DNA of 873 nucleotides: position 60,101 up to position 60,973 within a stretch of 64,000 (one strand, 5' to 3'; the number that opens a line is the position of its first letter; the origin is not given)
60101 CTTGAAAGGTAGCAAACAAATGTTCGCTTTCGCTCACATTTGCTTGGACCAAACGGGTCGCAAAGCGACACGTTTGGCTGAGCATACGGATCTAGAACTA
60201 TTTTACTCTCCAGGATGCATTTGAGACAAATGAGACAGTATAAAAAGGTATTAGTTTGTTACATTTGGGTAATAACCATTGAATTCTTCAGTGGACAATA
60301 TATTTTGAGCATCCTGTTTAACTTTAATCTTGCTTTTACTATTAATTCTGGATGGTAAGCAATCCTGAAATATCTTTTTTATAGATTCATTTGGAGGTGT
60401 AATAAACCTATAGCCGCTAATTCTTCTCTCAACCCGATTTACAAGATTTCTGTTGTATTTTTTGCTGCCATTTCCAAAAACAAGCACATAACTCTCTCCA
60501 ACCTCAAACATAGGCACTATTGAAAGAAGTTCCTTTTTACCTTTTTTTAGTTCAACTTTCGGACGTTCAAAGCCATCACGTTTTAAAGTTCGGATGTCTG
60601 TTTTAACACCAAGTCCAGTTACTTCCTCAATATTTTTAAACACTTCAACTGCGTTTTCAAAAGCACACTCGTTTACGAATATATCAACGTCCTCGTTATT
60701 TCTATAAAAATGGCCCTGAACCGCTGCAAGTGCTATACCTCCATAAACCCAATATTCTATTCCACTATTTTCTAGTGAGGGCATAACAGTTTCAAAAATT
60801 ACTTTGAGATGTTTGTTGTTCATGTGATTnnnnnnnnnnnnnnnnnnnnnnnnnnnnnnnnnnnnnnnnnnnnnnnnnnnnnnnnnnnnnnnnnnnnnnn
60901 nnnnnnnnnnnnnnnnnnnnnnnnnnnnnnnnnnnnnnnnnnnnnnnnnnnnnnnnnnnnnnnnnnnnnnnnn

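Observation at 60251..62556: Candidate defence island: HEPN-motif protein, HNH endonuclease and ANT(2'')-like nucleotidyltransferase in one co-directional block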

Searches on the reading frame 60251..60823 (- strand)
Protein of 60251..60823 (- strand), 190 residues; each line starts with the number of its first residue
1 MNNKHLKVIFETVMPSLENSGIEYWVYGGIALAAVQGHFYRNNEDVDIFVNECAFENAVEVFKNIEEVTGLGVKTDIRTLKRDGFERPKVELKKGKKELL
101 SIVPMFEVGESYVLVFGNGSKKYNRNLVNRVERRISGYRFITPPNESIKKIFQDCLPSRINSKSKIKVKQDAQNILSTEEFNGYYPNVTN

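Call 3: search_protein_families(library=pfam, proteins=[window:60251-60823:-], max_evalue=0.1)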
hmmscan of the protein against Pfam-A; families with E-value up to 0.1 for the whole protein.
window:60251-60823:- (190 aa): 4 families
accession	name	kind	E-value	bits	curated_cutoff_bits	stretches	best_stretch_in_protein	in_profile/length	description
PF10706.15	Aminoglyc_resit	-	4.8e-05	24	21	1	12-63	4-55/149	Aminoglycoside-2''-adenylyltransferase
PF14907.12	NTP_transf_5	-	0.0074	16.3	31.2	1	6-63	56-114/249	Uncharacterised nucleotidyltransferase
PF09970.15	DUF2204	-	0.042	13.9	20.3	1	11-71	6-65/181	Nucleotidyl transferase of unknown function (DUF2204)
PF12746.13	GNAT_acetyltran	-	0.047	13.8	26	1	107-180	37-109/243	GNAT acetyltransferase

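Call 4: search_protein_families(library=padloc, proteins=[window:60251-60823:-], max_evalue=1)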
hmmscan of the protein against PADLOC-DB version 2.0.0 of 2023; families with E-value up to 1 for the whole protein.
window:60251-60823:- (190 aa): 0 families

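Call 6: search_protein_families(library=ncbifam, proteins=[window:60251-60823:-], max_evalue=1)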
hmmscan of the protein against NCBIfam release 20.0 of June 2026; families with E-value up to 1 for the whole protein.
window:60251-60823:- (190 aa): 6 families
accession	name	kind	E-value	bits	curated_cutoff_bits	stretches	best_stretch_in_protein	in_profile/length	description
NF000061.1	linco_LnuP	exception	2.3e-05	24.6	300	1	18-65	15-62/166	lincosamide nucleotidyltransferase Lnu(P)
NF000017.1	linco_LnuD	exception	0.00035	20.6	325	1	17-76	14-75/164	lincosamide nucleotidyltransferase Lnu(D)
NF000141.1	linco_LnuC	exception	0.001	19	300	1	21-64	18-61/164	lincosamide nucleotidyltransferase Lnu(C)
NF000478.2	linco_LnuE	exception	0.0057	16.9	350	1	13-77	14-78/160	lincosamide nucleotidyltransferase Lnu(E)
NF000236.1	linco_LnuA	exception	0.034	14.1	300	1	13-78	14-73/161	lincosamide nucleotidyltransferase Lnu(A)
TIGR00855.1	L12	equivalog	0.14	12.6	84.4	1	36-74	49-86/125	50S ribosomal protein L7/L12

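Call 7: search_protein_families(library=phrogs, proteins=[window:60251-60823:-], max_evalue=1)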
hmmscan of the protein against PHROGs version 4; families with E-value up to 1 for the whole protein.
window:60251-60823:- (190 aa): 5 families
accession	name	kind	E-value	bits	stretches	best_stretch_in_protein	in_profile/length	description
phrog_19731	-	unknown function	0.00087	19.7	1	13-53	39-79/314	-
phrog_25118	-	unknown function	0.043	14.7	1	44-81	11-46/62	-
phrog_1614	-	DNA, RNA and nucleotide metabolism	0.063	13.9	1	15-71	29-81/268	nucleotidyltransferase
phrog_18167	-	unknown function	0.12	13.5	1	45-76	45-76/80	-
phrog_33626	-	unknown function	0.17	13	1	54-68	12-26/82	-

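Call 20: find_homologous_proteins(query=window:60251-60823:-, max_evalue=0.001)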
Query window:60251-60823:- (190 aa): 21 proteins with E <= 0.001 among 167 candidates.
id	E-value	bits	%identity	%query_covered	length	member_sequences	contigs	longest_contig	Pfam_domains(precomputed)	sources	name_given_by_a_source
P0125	3.0e-121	420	100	100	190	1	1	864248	-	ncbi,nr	ncbi:hypothetical protein GF360_01585 [candidate division WWE3 bacterium]|nr:hypothetical protein [c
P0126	2.4e-104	365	85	99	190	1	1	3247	-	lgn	-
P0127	2.0e-54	202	50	97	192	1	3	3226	PF10706.16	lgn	-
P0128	1.7e-40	157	45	96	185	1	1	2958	-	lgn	-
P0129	1.7e-40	157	45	96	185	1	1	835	PF10706.16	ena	-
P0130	5.3e-40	155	43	97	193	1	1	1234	-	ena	-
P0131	1.6e-36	144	43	97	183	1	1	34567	PF10706.16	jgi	jgi:hypothetical protein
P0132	8.5e-36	141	43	94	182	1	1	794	PF10706.16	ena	-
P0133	8.4e-34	135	39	95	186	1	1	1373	-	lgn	-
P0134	2.5e-33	133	39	95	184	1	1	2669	-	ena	-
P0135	2.7e-33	133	41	95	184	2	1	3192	PF10706.16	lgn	-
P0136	4.6e-33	132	41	96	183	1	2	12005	PF10706.16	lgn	-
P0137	1.6e-32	130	40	91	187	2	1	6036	-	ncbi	ncbi:MAG: nucleotidyltransferase domain-containing protein [Planctomycetota bacterium]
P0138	4.7e-32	129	41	96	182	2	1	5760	PF10706.16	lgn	-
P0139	1.8e-31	127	37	96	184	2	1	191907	PF14907.13,PF10706.16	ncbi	ncbi:MAG: hypothetical protein V1845_03370 [bacterium]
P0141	2.8e-30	123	37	96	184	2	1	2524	PF10706.16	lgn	-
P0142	3.3e-30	123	39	94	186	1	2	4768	PF10706.16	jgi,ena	-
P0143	3.3e-23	100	37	91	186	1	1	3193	PF10706.16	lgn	-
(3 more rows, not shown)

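Call 23: find_encoding_contigs(protein=P0139, flank=5000, max_places=2)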
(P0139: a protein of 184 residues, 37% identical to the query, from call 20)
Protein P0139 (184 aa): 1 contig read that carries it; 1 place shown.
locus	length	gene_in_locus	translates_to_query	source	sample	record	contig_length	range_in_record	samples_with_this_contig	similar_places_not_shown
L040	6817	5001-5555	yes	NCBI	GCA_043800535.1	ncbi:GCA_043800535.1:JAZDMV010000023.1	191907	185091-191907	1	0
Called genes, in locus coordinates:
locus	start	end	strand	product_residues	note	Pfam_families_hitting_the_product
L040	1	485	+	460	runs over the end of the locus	PF00403:HMA, PF02683:DsbD_TM, PF13386:DsbD_2, PF13473:Cupredoxin_1 (weak)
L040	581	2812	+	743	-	PF00403:HMA, PF00122:E1-E2_ATPase, PF00702:Hydrolase, PF08282:Hydrolase_3 (faint)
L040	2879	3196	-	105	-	-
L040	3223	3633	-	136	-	-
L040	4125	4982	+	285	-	PF13814:Replic_Relax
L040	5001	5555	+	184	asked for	PF14907:NTP_transf_5 (weak), PF10706:Aminoglyc_resit (weak)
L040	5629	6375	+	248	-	-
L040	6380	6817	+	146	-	?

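Call 24: find_encoding_contigs(protein=P0131, flank=5000, max_places=2)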
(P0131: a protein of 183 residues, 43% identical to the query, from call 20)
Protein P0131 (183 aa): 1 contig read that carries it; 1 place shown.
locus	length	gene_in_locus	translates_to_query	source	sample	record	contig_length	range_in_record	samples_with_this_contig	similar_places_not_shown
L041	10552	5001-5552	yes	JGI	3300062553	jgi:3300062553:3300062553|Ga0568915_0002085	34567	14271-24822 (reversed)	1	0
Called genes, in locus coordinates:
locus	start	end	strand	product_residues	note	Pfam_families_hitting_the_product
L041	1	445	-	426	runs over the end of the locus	-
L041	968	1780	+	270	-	PF01507:PAPS_reduct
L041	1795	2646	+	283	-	PF01925:TauE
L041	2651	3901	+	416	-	PF00009:GTP_EFTU, PF01926:MMR_HSR1 (faint), PF03144:GTP_EFTU_D2 (weak), PF22594:GTP-eEF1A_C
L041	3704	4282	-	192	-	-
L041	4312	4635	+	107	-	PF14076:DUF4258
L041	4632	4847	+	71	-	-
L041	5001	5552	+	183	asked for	PF10706:Aminoglyc_resit (weak)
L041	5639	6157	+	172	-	-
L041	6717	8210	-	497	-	PF01555:N6_N4_Mtase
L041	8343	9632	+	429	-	PF01663:Phosphodiest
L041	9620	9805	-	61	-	-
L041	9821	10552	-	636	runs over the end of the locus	PF01663:Phosphodiest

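Call 76: search_protein_families(library=pfam, proteins=[L040:5629-6375:+, L041:5639-6157:+, L040:4125-4982:+], max_evalue=0.1)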
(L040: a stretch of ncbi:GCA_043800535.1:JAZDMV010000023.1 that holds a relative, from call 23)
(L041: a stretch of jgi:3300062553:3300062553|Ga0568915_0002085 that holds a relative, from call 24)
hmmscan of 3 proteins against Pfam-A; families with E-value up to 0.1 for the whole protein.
L040:5629-6375:+ (248 aa): 0 families

L041:5639-6157:+ (172 aa): 0 families

L040:4125-4982:+ (285 aa): 1 family
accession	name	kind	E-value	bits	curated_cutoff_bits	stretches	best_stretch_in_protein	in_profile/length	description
PF13814.12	Replic_Relax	-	2.8e-27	96.5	25.3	1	29-206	1-177/191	Replication-relaxation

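Call 91: find_encoding_contigs(protein=P0127, flank=5000, max_places=3)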
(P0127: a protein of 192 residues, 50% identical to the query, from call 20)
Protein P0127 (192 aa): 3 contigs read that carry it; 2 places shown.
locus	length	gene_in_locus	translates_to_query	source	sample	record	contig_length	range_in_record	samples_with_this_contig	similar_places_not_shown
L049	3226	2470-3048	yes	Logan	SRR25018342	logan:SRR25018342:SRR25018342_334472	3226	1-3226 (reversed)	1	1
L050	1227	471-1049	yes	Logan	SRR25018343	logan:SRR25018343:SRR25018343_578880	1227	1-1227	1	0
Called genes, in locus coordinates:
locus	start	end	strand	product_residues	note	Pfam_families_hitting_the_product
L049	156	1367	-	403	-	PF07690:MFS_1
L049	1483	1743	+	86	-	-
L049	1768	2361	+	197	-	-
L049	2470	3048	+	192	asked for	PF10706:Aminoglyc_resit (weak)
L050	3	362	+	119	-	?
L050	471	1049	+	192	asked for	PF10706:Aminoglyc_resit (weak)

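Call 103: search_solved_structures(query=A5, max_evalue=1, show_alignments=1)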
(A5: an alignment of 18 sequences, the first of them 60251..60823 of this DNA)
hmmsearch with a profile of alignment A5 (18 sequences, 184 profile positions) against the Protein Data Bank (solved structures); distinct sequences matched with E-value up to 1: 7.
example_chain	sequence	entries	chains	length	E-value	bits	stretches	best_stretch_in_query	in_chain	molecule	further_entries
4fo1_A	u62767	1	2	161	0.00022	24.4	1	12-78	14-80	Lincosamide resistance protein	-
4wh5_A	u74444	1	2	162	0.00022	24.4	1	12-78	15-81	Lincosamide resistance protein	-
5uvd_A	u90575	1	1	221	0.00074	22.7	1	4-50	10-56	Nucleotidyltransferase-like protein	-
3j15_A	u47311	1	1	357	0.37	13.9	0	116-167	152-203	Protein pelota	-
4wqk_A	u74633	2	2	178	0.68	13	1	11-47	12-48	2''-aminoglycoside nucleotidyltransferase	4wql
4xje_A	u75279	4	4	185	0.68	13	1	11-47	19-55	AadB | AAD(2''),Gentamicin 2''-nucleotidyltransferase,Gentamicin resistance protein | Aminoglycoside Nucleotidyltransferase (2"")-Ia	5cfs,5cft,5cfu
5kqj_A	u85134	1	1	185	0.73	12.9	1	11-47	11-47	2''-aminoglycoside nucleotidyltransferase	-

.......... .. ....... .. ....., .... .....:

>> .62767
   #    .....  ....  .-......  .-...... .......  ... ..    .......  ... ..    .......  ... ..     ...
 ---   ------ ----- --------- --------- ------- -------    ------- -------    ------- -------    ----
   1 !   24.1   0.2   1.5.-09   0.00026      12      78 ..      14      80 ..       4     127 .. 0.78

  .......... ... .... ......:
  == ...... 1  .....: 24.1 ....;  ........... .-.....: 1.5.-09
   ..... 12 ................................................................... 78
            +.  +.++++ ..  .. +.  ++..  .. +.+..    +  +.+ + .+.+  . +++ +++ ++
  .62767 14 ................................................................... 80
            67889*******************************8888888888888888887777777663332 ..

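Call 108: search_dna_similar(query=window:60251-60823:-, collection=plasmids, mode=protein, max_evalue=0.01, max_rows=10)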
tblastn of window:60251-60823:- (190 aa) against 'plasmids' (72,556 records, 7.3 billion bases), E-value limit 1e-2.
No match.
